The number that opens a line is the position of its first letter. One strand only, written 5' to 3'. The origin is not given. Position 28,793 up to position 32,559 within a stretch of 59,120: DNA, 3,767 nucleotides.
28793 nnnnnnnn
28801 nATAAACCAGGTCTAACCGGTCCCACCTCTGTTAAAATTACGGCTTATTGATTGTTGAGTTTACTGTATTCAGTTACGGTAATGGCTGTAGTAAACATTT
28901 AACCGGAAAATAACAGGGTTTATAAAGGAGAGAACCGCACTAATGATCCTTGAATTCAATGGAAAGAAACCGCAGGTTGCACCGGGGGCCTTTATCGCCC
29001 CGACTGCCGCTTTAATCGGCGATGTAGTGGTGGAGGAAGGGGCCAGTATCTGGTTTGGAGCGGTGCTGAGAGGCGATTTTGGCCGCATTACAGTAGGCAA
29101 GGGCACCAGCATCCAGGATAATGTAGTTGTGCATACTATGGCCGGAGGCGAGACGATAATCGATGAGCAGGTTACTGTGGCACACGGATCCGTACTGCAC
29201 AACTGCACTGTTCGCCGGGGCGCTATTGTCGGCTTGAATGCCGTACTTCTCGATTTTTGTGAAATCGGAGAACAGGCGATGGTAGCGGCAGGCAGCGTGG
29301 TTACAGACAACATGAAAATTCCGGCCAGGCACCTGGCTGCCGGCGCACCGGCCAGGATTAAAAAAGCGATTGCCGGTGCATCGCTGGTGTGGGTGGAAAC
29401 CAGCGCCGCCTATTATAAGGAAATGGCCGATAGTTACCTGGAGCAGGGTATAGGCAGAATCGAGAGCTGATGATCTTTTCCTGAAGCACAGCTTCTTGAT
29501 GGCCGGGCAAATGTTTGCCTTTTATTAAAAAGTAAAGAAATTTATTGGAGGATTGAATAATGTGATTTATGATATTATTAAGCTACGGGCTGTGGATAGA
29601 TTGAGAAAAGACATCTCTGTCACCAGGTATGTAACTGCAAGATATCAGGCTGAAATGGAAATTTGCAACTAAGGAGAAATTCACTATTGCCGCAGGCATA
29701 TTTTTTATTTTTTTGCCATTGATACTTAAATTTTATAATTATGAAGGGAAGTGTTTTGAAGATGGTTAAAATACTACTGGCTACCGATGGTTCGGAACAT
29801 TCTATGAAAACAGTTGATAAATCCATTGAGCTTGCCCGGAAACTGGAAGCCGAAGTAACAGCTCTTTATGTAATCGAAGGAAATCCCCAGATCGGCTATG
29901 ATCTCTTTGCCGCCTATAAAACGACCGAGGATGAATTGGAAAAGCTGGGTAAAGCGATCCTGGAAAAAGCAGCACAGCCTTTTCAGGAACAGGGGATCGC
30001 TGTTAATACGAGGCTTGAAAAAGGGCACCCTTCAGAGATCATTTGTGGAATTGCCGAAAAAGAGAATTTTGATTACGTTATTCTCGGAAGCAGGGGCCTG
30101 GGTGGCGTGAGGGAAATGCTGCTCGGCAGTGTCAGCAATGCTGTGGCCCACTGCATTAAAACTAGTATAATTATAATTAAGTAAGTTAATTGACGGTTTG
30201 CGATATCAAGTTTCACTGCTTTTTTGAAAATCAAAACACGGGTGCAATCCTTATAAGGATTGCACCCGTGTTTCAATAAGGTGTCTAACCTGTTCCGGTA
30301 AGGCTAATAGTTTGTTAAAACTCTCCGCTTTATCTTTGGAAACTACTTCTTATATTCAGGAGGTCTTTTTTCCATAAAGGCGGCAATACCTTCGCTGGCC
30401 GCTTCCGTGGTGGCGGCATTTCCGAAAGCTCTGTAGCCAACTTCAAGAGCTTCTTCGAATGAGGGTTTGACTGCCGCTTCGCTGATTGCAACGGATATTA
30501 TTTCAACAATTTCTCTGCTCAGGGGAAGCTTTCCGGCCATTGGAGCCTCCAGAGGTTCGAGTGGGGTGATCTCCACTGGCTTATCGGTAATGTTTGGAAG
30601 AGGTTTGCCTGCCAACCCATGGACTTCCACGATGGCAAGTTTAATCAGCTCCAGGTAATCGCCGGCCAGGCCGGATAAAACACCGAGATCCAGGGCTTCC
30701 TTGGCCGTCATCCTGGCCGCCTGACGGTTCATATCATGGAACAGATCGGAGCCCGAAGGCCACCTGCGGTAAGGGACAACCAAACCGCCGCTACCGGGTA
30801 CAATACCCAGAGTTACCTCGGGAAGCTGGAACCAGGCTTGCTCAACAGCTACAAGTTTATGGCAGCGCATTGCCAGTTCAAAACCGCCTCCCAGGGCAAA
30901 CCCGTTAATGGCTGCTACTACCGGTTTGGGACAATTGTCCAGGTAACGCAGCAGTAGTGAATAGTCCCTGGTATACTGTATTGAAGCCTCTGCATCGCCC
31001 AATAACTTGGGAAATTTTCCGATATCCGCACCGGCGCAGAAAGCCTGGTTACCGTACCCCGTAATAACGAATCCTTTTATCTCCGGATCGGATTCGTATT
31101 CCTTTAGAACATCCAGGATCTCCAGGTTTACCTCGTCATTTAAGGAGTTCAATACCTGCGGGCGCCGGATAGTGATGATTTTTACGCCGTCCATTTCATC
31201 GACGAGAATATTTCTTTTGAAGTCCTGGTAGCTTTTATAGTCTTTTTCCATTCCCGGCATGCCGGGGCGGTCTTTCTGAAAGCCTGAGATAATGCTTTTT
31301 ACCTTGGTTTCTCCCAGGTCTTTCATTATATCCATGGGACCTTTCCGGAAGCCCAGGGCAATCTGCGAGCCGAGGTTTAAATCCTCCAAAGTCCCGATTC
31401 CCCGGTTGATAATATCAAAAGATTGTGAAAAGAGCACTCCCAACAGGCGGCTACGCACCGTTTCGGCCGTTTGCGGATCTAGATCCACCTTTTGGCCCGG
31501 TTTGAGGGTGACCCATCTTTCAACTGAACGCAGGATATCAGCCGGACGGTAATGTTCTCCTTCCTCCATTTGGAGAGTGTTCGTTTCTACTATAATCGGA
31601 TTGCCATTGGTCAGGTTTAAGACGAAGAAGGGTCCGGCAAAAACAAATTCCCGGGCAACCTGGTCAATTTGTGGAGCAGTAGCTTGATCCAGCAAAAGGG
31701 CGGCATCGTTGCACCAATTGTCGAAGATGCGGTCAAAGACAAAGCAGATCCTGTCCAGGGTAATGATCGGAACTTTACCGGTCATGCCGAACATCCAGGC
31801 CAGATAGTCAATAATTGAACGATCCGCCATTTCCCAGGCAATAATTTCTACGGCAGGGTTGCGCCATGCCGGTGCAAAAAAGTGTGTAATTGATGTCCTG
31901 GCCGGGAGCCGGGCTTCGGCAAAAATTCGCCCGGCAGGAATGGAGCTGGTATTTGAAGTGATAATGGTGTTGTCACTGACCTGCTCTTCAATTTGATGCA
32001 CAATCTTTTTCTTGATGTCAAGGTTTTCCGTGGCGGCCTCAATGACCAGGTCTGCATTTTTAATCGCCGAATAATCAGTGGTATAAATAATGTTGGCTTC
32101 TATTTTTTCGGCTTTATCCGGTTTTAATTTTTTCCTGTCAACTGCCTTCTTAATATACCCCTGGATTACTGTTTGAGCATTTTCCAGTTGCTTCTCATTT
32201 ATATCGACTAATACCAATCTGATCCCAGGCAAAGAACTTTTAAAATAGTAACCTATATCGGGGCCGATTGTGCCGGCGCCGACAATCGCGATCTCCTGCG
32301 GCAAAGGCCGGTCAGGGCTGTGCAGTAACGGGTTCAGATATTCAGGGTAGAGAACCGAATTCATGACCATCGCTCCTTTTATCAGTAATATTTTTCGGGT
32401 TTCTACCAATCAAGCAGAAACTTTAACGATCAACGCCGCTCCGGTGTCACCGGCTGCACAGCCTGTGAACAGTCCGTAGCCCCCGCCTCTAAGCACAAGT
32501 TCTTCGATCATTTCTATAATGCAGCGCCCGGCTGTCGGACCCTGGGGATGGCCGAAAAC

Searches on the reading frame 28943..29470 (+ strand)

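Call 50: search_protein_families(library=pfam, proteins=[window:28943-29470:+], max_evalue=0.00001)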
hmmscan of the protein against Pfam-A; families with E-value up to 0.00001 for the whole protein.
window:28943-29470:+ (175 aa): 2 families
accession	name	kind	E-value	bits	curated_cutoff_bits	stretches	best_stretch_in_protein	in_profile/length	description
PF00132.30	Hexapep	-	1.2e-14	53.7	27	0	87-121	1-35/36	Bacterial transferase hexapeptide (six repeats)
PF25084.1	LbH_EIF2B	-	4.2e-07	30.4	54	1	49-127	22-100/105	EIF2B subunit epsilon LbH domain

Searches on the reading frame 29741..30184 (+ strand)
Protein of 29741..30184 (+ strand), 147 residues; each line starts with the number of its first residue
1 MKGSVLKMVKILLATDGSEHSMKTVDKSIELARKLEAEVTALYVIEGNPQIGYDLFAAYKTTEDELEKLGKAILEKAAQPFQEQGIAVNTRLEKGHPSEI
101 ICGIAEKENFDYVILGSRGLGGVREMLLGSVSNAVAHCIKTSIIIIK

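Call 50: search_protein_families(library=pfam, proteins=[window:29741-30184:+], max_evalue=0.00001)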
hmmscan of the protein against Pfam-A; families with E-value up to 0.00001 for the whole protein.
window:29741-30184:+ (147 aa): 1 family
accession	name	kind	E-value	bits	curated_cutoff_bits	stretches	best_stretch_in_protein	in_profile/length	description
PF00582.32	Usp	-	2.3e-29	103.2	24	1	10-147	4-141/141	Universal stress protein family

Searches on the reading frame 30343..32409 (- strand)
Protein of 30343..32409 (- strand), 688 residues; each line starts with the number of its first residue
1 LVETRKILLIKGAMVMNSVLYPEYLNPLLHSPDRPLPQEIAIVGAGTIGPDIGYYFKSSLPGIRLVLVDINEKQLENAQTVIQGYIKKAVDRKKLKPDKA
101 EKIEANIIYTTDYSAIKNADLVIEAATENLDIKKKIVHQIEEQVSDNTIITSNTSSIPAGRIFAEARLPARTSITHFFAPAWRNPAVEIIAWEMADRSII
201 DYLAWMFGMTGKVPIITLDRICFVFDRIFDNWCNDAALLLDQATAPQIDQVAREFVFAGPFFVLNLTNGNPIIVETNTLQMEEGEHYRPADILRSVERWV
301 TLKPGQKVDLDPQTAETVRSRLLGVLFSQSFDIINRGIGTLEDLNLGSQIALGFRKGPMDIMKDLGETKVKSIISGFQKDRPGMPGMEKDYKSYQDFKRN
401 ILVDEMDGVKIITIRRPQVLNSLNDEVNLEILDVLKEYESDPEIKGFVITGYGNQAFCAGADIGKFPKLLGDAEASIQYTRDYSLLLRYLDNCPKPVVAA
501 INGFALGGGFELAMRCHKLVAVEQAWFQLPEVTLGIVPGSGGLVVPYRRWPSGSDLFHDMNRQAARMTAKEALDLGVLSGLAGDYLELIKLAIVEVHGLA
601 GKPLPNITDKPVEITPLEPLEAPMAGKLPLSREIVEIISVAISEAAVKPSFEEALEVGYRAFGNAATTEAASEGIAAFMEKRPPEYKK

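Call 63: search_protein_families(library=pfam, proteins=[window:30343-32409:-], max_evalue=0.000001)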
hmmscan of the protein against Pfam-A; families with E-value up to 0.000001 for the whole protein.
window:30343-32409:- (688 aa): 3 families
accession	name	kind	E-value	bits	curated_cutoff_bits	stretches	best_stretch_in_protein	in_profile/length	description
PF02737.24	3HCDH_N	-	1.5e-42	146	22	1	40-217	2-177/180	3-hydroxyacyl-CoA dehydrogenase, NAD binding domain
PF00378.25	ECH_1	-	1.3e-40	139.8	27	1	407-579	4-171/251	Enoyl-CoA hydratase/isomerase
PF16113.10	ECH_2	-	3.4e-29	102.8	27.2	1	410-577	2-167/335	Enoyl-CoA hydratase/isomerase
